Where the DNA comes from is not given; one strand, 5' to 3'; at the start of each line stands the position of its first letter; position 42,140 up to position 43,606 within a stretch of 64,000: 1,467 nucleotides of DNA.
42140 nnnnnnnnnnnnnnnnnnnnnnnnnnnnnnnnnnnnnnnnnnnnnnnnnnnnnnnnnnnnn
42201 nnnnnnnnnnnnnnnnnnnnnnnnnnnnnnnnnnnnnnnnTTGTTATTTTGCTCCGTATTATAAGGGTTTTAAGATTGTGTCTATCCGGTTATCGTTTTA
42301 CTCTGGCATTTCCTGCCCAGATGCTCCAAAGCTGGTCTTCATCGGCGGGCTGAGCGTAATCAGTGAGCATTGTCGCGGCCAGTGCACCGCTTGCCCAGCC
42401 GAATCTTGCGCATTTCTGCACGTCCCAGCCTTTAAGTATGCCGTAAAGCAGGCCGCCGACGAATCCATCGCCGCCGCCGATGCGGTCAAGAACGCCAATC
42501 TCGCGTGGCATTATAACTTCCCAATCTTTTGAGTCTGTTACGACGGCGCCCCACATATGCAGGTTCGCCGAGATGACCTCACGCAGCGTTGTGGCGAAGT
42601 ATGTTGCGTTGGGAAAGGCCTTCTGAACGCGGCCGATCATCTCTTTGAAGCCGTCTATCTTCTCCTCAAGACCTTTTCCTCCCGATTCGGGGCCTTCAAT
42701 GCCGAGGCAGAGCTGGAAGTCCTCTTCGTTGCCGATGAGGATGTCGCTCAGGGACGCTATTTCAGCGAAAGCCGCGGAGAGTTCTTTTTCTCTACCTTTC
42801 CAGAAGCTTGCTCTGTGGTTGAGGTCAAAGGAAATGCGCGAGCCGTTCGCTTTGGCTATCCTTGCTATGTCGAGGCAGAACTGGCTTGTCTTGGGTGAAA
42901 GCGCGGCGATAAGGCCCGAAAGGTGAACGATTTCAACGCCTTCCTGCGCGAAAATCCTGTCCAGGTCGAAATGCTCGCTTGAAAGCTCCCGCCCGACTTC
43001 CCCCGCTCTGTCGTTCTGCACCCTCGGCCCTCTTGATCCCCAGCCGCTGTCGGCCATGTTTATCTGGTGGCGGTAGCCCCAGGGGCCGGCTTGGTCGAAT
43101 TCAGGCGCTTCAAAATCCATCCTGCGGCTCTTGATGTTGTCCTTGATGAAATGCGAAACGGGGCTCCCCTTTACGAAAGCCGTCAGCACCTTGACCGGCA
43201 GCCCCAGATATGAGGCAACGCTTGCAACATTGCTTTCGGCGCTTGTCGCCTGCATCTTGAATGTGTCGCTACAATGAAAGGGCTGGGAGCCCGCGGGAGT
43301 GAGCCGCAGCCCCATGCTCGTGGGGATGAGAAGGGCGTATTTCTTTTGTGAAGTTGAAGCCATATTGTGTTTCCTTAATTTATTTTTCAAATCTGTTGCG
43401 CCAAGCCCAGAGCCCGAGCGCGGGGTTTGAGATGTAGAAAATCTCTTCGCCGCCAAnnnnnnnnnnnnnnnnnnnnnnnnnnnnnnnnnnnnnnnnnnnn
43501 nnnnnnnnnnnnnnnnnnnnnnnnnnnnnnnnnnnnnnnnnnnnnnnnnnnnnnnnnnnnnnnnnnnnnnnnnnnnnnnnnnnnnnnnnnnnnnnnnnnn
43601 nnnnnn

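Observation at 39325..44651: LarA-family epimerase, kinase, gnd, uxaC: hexuronate catabolism via mannonate and gluconate instead of KDG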

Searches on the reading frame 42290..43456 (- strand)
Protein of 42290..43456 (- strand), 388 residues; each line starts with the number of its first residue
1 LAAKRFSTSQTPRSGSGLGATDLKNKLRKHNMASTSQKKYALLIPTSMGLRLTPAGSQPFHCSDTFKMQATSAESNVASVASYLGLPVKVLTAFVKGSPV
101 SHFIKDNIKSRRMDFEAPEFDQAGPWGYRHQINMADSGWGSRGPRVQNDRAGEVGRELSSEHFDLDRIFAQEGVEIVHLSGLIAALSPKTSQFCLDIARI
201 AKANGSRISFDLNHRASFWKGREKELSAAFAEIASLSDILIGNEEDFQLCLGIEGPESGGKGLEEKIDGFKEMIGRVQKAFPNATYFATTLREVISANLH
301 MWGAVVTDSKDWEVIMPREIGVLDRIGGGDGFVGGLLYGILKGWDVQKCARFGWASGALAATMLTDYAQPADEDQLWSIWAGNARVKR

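Call 3: search_protein_families(library=pfam, proteins=[window:42290-43456:-])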
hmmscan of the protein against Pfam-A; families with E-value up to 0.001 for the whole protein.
window:42290-43456:- (388 aa): 1 family
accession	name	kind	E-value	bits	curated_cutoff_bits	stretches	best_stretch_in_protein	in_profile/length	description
PF00294.29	PfkB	-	5e-18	65.9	25.8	1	173-362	129-291/302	pfkB family carbohydrate kinase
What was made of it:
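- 42290..43363 (-): PfkB-family sugar-acid kinase, 'type A' (357 aa): proposed hexonate 6-kinase (gluconate or mannonate); labelled KdgK or 'sugar kinase' in databases. Pfam PfkB 65.9 bits (call 3).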

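Call 4: search_protein_families(library=ncbifam, proteins=[window:42290-43456:-])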
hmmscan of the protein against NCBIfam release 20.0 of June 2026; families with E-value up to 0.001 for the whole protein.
window:42290-43456:- (388 aa): 15 families
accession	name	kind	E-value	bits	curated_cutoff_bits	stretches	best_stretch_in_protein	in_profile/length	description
NF041633.1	trifunc_aldol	exception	7.4e-47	160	700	1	34-371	236-562/580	KHG/KDPG aldolase/sugar kinase fusion protein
NF041332.1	KDG_KDGal_kin_Halo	equivalog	2.4e-26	92.9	440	2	50-256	12-209/320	bifunctional 2-dehydro-3-deoxygluconokinase/2-dehydro-3-deoxygalactonokinase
TIGR04382.1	myo_inos_iolC_N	equivalog_domain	2.6e-23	82.8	300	1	61-362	24-291/309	5-dehydro-2-deoxygluconokinase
NF040938.1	KDG_KDGal_kin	equivalog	3.5e-10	39.5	400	1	150-263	105-210/305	bifunctional 2-dehydro-3-deoxygluconokinase/2-dehydro-3-deoxygalactonokinase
NF006957.1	PRK09434.1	equivalog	1.3e-08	34.7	450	1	175-361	120-287/302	fructokinase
NF052444.1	DhDoxglucKinKdgK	equivalog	6e-08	32.4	400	1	173-246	125-198/303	2-dehydro-3-deoxygluconokinase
NF041134.1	R1P_kin_Thcocales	equivalog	1.4e-07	31.2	500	1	294-354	195-256/291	ADP-dependent ribose-1-phosphate kinase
TIGR03168.1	1-PFK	subfamily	2.9e-07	29.7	216.4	1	303-364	224-285/305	hexose kinase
TIGR03828.1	pfkB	equivalog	7.1e-07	28.6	292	1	303-363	224-284/305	1-phosphofructokinase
NF047869.1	myo_kin_aldol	exception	2.8e-06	26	600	1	300-360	251-311/586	bifunctional 5-dehydro-2-deoxygluconokinase/5-dehydro-2-deoxyphosphogluconate aldolase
NF007321.0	PRK09813.1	equivalog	1.6e-05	24.5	247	1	297-358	191-252/261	fructoselysine 6-kinase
NF007068.0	PRK09513.1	equivalog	1.7e-05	24.2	432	1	302-361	227-286/312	1-phosphofructokinase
TIGR02152.1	D_ribokin_bact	equivalog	0.00025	20.5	299.65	1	297-362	217-282/298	ribokinase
NF053626.1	RibKinHalex1628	equivalog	0.00043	19.9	330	0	316-369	226-281/293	ATP-dependent ribose-1-phosphate kinase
NF007416.0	PRK09954.1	equivalog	0.00045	19.3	561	1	320-361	299-340/362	sugar kinase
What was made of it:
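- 42290..43363 (-): Far below every NCBIfam KdgK cutoff (call 4).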

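Call 14: search_solved_structures(query=window:42290-43456:-, max_evalue=0.0001, show_alignments=2)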
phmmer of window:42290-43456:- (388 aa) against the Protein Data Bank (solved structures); distinct sequences matched with E-value up to 0.0001: 16.
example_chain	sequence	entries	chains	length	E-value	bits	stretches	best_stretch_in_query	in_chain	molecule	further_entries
2afb_A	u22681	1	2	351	9.9e-32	113.6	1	48-371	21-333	2-keto-3-deoxygluconate kinase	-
4gm6_A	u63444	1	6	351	7.4e-26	94.3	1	39-378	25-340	PfkB family carbohydrate kinase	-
3ktn_A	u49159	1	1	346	1.3e-17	67.1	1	134-366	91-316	Carbohydrate kinase, pfkB family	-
1v19_A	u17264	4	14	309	1.6e-12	50.4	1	145-252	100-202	2-KETO-3-DEOXYGLUCONATE KINASE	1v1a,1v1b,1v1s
3pl2_A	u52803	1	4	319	2.3e-12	49.9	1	309-371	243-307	Sugar kinase, ribokinase family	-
3ewm_A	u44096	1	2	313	5.7e-10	42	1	172-260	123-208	Uncharacterized sugar kinase PH1459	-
5ey7_A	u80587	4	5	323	5.9e-10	41.9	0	172-261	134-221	Fructokinase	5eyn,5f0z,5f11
3gbu_A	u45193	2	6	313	7e-10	41.7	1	172-260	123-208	Uncharacterized sugar kinase PH1459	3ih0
5ygg_A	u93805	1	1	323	1.1e-09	41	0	172-261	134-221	Fructokinase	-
2qcv_A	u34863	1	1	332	5.7e-08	35.4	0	177-249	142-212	Putative 5-dehydro-2-deoxygluconokinase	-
4du5_A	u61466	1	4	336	6.8e-08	35.1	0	58-258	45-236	PfkB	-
8iwl_A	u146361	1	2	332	4.8e-07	32.4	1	175-254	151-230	Uncharacterized sugar kinase YdjH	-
4e69_A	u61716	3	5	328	3.4e-06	29.6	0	155-258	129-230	2-dehydro-3-deoxygluconokinase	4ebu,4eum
6wb7_A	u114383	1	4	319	3e-05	26.5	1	311-368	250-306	Acarbose 7(IV)-phosphotransferase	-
3lhx_A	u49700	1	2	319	5.2e-05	25.6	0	175-246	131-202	Ketodeoxygluconokinase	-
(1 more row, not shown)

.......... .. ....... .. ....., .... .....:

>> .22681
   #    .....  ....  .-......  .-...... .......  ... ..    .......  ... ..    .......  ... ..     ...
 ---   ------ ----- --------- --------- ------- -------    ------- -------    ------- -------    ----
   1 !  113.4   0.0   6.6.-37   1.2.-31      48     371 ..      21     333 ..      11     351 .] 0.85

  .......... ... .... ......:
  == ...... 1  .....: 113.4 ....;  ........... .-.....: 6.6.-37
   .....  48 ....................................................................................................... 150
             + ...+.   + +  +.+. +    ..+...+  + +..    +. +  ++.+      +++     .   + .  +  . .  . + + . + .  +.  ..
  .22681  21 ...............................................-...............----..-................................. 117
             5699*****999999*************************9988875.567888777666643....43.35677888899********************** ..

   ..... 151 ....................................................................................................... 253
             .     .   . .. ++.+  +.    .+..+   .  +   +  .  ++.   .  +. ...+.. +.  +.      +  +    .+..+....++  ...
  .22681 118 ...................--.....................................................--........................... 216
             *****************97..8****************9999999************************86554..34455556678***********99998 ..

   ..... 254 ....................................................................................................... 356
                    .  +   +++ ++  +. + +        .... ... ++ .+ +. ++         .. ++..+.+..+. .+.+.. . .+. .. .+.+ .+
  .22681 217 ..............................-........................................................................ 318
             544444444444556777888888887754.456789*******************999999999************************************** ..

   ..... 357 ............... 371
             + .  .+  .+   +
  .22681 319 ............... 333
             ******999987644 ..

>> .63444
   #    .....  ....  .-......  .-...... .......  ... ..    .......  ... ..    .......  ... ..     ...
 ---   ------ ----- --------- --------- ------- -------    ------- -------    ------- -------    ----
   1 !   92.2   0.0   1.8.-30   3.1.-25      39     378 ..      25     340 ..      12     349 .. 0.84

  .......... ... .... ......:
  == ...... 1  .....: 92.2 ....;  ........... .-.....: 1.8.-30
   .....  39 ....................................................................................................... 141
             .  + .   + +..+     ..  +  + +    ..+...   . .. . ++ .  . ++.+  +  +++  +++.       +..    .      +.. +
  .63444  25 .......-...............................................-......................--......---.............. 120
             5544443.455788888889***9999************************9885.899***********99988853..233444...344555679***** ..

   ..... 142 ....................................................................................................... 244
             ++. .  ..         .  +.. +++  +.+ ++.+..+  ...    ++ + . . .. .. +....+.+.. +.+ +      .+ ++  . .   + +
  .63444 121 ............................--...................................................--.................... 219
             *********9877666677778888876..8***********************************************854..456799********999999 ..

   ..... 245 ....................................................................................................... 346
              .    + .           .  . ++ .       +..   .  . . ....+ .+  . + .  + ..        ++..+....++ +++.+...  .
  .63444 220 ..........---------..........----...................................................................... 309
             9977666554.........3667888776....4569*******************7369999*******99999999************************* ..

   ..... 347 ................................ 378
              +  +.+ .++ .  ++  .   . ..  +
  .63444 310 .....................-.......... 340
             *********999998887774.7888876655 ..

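Call 45: find_homologous_proteins(query=window:42290-43363:-, max_evalue=1e-30)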
Query window:42290-43363:- (357 aa): 8000 proteins with E <= 1e-30 among 8000 candidates; the best 120 are listed.
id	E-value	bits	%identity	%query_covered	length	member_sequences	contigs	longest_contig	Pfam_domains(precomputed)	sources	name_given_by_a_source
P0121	6.9e-240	813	100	100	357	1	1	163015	PF00294.30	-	-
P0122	1.4e-230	783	96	100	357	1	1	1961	PF00294.30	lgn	-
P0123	4.5e-216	735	89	100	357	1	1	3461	PF00294.30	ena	-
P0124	5.6e-216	735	89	100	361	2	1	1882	PF00294.30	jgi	jgi:2-dehydro-3-deoxygluconokinase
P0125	1.5e-215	733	88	100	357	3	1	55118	PF00294.30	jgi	jgi:2-dehydro-3-deoxygluconokinase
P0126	7.4e-215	731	88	100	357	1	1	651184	PF00294.30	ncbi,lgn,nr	ncbi:sugar kinase [Pontiella sulfatireligans]|nr:sugar kinase [Pontiella sulfatireligans]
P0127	1.0e-214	730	88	100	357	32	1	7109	PF00294.30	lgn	-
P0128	1.4e-214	730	88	99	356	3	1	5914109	PF00294.30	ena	-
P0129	2.6e-214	729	88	100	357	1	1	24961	PF00294.30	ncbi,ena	-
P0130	3.5e-214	729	88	100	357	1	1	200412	PF00294.30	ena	-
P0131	4.1e-214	728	88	100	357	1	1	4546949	PF00294.30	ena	-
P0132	4.5e-214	728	87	100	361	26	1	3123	PF00294.30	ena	-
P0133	6.5e-214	728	88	100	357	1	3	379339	PF00294.30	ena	-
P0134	6.8e-214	728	87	100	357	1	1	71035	PF00294.30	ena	-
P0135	9.6e-214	727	88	99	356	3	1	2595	PF00294.30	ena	-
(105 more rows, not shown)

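Call 46: find_related_loci(query=window:42290-43363:-, collection=genome_contigs, flank=8000)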
Query window:42290-43363:- (357 aa) in genome_contigs; peptide patterns used: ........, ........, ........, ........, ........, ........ (x = any residue, [..] = any of these).
600 stretches matched a pattern (row limit reached: there are more); 549 encode a relative of the query (tblastn E <= 1e-3); the best 80 are kept; 80 distinct loci.
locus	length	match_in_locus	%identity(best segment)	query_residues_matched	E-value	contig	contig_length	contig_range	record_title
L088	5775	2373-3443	89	1-357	0e+0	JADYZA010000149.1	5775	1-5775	MAG: Verrucomicrobia bacterium isolate SJ551 c_000000974536, whole genome shotgun sequence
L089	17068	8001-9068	90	1-357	0e+0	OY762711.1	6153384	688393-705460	MAG: Sedimentisphaerales bacterium isolate 370b4a7f-3155-49ac-97a8-084c2d75e38e genome assembly, chromosome: 1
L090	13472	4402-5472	87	1-357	0e+0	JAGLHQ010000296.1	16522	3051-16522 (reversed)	MAG: Planctomycetota bacterium isolate RS_10_9 ROV157_10.bin.9.fa_296, whole genome shotgun sequence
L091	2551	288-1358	87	1-357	0e+0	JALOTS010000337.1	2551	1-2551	MAG: Pontiellaceae bacterium isolate Prado239 scaffold_153031, whole genome shotgun sequence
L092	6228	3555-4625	87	1-357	0e+0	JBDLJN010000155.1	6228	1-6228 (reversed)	MAG: Planctomycetota bacterium isolate MAG098 MAG098_155, whole genome shotgun sequence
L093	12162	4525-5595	87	1-357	0e+0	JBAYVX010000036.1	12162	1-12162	MAG: Kiritimatiellales bacterium isolate SO_2016_LW3_7 scaffold07574_LW162_2016, whole genome shotgun sequence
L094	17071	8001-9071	87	1-357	0e+0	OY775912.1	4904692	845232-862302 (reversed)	MAG: Anaerohalosphaeraceae bacterium isolate 978f9c3d-91dc-4e11-95ec-8fa255ba7f00 genome assembly, chromosome: 1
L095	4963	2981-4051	87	1-357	0e+0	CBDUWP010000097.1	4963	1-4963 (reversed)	MAG TPA_asm: uncultured bacterium isolate SRR22302365_metabat2_25 genome assembly, contig: ERZ25074835.16521, whole geno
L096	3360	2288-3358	87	1-357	0e+0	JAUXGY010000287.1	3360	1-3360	MAG: Kiritimatiellales bacterium isolate CSMAG_2941 CSMAG_2941_k119_223956_length_3360_cov_3.9963, whole genome shotgun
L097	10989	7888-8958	87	1-357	0e+0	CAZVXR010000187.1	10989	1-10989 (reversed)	MAG TPA_asm: uncultured Pirellulales bacterium isolate binchicken_co255_137 genome assembly, contig: k141_2988970, whole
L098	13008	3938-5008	87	1-357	0e+0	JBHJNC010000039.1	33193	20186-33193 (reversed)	MAG: Gimesia maris isolate bin.T2.3 T2_contig_18502, whole genome shotgun sequence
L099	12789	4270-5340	88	1-357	0e+0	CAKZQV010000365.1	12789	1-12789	MAG TPA_asm: uncultured Verrucomicrobia bacterium isolate SRR4030105_bin.74_CONCOCT_v1.1_MAG genome assembly, contig: ER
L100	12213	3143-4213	87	1-357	0e+0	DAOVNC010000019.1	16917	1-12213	MAG TPA_asm: Kiritimatiellales bacterium isolate CSMAG_1487 CSMAG_1487_k141_1156759_length_16917_cov_16.0000, whole geno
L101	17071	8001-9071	86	1-357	0e+0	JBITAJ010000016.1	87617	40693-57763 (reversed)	MAG: Sedimentisphaeraceae bacterium JB056 k141_186769, whole genome shotgun sequence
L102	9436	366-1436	86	1-357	0e+0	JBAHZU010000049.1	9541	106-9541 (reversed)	MAG: Pontiella sp. isolate bin.7 k141_249964, whole genome shotgun sequence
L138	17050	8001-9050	77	8-357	0e+0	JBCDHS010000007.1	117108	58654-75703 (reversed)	MAG: Planctomycetota bacterium isolate P01_H01_bin.161 k141_820707_length_117108_cov_19.4026, whole genome shotgun seque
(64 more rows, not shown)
